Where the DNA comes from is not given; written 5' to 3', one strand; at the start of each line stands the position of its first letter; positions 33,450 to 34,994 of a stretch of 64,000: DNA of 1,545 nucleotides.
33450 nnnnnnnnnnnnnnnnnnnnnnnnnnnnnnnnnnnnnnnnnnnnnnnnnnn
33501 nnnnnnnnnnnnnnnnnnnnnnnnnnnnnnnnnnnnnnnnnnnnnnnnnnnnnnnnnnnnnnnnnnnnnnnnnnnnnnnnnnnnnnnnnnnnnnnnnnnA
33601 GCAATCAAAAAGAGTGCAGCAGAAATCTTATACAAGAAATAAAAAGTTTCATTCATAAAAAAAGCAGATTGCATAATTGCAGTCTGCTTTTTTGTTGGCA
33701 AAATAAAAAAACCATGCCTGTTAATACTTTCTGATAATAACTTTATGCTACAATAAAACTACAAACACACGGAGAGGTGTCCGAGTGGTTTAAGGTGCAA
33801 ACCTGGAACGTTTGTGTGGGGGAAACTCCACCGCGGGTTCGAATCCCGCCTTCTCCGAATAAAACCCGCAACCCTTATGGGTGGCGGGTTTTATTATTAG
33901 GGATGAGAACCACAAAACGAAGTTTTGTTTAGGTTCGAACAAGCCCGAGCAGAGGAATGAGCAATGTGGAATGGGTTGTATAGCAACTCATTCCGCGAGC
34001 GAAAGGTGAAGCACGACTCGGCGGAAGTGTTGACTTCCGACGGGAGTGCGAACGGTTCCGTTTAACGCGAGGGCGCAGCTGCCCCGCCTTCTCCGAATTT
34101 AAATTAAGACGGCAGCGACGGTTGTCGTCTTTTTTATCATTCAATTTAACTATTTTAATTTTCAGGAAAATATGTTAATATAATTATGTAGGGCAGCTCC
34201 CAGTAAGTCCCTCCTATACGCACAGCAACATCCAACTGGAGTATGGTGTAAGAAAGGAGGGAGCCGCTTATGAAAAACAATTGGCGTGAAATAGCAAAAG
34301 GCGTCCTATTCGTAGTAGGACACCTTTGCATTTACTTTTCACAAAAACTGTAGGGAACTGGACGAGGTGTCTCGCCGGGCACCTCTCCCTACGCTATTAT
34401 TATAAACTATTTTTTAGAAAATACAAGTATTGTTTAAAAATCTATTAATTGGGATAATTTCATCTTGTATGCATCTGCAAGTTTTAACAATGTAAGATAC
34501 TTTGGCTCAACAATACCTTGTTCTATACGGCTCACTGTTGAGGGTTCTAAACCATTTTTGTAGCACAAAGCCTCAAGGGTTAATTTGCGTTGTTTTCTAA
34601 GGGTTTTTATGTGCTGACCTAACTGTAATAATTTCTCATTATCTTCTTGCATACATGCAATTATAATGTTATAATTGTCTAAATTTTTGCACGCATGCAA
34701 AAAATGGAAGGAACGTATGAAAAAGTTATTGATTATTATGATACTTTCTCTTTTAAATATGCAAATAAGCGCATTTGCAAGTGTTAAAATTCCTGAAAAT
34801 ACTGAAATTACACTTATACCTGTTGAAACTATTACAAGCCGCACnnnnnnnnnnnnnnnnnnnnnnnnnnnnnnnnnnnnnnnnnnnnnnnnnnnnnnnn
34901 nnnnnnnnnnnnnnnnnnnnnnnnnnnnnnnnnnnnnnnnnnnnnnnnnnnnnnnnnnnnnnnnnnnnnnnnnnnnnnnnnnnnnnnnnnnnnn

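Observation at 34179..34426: GC-rich structured locus with a 27-aa hydrophobic ORF whose SD is sequestered: candidate type I toxin-antitoxin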

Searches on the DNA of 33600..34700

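Call 5: search_rna_families(source=window, start=33600, end=34700, threshold=evalue, max_evalue=10, show_alignments=3)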
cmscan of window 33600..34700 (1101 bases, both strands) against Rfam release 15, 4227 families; matches with E-value up to 10: 34.
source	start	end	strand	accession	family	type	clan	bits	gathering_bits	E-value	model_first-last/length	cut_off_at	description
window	33771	33857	+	RF00005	tRNA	Gene; tRNA;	CL00001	51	29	9.4e-10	1-71/71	no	tRNA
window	33858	33936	-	RF02450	ncr1175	Gene; sRNA;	-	31.6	60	0.0017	1-110/110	no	Bacillus sRNA ncr1175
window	33656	33706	+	RF02433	SpF36_sRNA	Gene; sRNA;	-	31.1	48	0.024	1-51/51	no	Streptococcus sRNA SpF36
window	33803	33857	-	RF04351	Plastid-psbl-rps4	Cis-reg;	-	28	68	0.0017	1-53/53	no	Plastid-psbl-rps4 3UTR RNA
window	33660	33745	-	RF00326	snoZ155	Gene; snRNA; snoRNA; CD-box;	-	24.6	43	0.51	1-81/81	no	Small nucleolar RNA Z155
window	33625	33688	+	RF02693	psm_mec_RNA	Gene; sRNA;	-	23.8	85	1.2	1-143/143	no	psm_mec locus RNA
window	34297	34342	-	RF02844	RefA9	Gene; antisense;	-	23.7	49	0.52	1-64/64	no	Enterococcus sRNA A9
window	33624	33699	+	RF02064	STnc370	Gene; sRNA;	-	22.9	54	2.9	1-71/71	no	Enterobacterial sRNA STnc370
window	33621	33690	+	RF02083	OrzO-P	Gene; antitoxin;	-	22.8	60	0.53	1-76/76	no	OrzO-P RNA antitoxin family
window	33643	33695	-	RF02433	SpF36_sRNA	Gene; sRNA;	-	22.8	48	1.8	1-51/51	no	Streptococcus sRNA SpF36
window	33835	33895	+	RF02450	ncr1175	Gene; sRNA;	-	22.2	60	0.23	1-110/110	no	Bacillus sRNA ncr1175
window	33601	33696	+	RF00378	Qrr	Gene; sRNA;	-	21.9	50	0.26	1-108/108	no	Qrr RNA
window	33630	33734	+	RF02449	ncr1015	Gene; sRNA;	-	21.8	60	2.5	1-121/121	no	Bacillus sRNA ncr1015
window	33637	33785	+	RF02319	TtnuHACA12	Gene; snRNA; snoRNA; HACA-box;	-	20.7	80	3.8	1-131/131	no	Tetrahymena snoRNA TtnuHACA12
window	33631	33690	+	RF02844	RefA9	Gene; antisense;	-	20.4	49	2.4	1-64/64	no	Enterococcus sRNA A9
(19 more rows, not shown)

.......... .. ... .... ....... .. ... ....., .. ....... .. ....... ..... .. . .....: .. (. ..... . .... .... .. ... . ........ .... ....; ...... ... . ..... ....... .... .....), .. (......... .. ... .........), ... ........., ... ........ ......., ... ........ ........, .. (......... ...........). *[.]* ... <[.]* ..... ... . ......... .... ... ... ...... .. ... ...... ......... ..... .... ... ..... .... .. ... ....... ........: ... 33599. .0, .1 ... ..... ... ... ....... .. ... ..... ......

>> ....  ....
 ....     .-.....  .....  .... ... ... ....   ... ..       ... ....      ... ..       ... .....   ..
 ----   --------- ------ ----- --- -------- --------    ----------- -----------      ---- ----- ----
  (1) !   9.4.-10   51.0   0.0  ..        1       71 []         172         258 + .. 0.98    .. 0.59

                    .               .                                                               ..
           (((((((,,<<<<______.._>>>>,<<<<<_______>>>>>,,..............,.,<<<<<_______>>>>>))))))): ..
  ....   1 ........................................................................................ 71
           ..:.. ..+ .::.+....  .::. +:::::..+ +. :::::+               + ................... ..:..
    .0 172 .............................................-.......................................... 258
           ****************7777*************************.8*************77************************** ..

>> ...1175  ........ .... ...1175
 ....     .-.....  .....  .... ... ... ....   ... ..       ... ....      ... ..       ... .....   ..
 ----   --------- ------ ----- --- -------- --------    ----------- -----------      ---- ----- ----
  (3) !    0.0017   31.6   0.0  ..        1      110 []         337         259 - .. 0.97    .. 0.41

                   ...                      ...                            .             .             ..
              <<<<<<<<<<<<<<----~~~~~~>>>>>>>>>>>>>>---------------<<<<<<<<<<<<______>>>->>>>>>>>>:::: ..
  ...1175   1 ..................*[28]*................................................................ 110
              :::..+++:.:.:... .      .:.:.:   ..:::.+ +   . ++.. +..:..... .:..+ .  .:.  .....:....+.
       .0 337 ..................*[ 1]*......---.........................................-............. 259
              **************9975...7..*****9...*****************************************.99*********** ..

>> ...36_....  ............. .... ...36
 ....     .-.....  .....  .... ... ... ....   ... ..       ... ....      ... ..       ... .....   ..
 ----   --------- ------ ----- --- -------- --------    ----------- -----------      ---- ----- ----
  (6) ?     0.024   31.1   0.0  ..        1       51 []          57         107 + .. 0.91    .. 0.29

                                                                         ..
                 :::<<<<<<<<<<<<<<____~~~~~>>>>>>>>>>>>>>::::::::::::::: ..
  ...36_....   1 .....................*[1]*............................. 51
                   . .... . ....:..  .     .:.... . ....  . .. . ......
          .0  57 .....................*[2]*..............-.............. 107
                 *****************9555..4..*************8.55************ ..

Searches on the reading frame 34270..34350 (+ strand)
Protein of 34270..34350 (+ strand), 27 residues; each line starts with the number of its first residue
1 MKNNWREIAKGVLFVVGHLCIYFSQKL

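Call 28: search_protein_families(library=pfam, proteins=[window:34270-34350:+], max_evalue=10)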
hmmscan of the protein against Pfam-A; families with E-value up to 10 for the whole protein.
window:34270-34350:+ (27 aa): 1 family
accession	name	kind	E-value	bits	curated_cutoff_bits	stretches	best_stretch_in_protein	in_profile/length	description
PF21189.3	PHA02142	-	0.2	12.5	27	1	3-23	25-45/92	PHA02142 OB-fold domain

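Call 29: search_protein_families(library=ncbifam, proteins=[window:34270-34350:+], max_evalue=10)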
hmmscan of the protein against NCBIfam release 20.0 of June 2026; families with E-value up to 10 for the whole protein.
window:34270-34350:+ (27 aa): 0 families

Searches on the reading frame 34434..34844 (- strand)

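Call 18: search_protein_families(library=pfam, proteins=[window:34434-34844:-], max_evalue=0.01)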
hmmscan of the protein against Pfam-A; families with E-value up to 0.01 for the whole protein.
window:34434-34844:- (136 aa): 4 families
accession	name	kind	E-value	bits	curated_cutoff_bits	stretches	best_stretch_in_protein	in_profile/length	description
PF13560.12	HTH_31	-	2.1e-10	41.2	27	1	74-128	1-56/64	Helix-turn-helix domain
PF01381.28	HTH_3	-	5.2e-09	36.4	23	1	79-131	1-53/55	Helix-turn-helix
PF13443.12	HTH_26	-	3.8e-06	27.5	22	1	78-136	1-60/63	Cro/C1-type HTH DNA-binding domain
PF12844.13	HTH_19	-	4.5e-06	26.9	30.2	1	76-133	1-58/64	Helix-turn-helix domain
